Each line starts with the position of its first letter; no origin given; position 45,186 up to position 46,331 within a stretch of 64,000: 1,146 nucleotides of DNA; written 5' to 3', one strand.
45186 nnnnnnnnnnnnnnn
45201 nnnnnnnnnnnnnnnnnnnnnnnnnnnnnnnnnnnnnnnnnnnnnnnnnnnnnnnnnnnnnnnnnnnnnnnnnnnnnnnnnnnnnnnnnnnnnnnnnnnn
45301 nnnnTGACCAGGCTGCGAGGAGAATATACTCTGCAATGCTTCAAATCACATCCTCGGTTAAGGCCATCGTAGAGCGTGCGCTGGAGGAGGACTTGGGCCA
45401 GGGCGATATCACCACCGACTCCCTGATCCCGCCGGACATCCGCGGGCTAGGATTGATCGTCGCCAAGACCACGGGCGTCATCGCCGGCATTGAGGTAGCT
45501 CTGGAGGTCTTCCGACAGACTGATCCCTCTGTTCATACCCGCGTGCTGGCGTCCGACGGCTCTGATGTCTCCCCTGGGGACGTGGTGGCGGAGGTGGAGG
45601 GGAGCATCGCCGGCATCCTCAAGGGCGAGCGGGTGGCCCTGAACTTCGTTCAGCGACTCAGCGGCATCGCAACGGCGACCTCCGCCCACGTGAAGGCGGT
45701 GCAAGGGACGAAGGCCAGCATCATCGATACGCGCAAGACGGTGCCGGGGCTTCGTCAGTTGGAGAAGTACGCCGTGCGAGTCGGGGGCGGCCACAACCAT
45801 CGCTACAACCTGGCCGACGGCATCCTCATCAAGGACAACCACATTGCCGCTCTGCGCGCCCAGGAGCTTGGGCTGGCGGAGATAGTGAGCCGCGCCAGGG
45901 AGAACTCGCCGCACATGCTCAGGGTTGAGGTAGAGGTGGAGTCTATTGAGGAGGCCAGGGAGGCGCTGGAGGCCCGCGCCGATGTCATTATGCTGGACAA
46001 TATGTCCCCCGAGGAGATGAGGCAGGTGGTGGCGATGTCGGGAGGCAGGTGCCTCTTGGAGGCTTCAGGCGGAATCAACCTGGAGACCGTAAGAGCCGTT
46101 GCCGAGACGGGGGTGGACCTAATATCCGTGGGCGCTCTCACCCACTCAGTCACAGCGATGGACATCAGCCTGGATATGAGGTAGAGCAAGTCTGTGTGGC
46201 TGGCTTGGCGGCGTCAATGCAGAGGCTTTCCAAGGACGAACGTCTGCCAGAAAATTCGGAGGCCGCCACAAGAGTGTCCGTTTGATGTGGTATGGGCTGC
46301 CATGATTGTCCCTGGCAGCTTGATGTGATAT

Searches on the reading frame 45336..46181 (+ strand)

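Call 59: search_protein_families(library=pfam, proteins=[window:45336-46181:+], max_evalue=0.01)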
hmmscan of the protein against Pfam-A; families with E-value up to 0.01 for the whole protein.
window:45336-46181:+ (282 aa): 4 families
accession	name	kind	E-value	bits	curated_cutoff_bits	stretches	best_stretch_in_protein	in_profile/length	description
PF01729.25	QRPTase_C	-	3.9e-62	209.4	23.1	1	111-280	1-169/169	Quinolinate phosphoribosyl transferase, C-terminal domain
PF02749.22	QRPTase_N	-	3.8e-20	72.3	27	1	24-109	1-82/82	Quinolinate phosphoribosyl transferase, N-terminal domain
PF02581.23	TMP-TENI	-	0.0013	18.6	27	0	186-265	87-176/180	Thiamine monophosphate synthase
PF00834.25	Ribul_P_3_epim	-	0.0048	16.7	21.1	1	226-266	154-194/198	Ribulose-phosphate 3 epimerase family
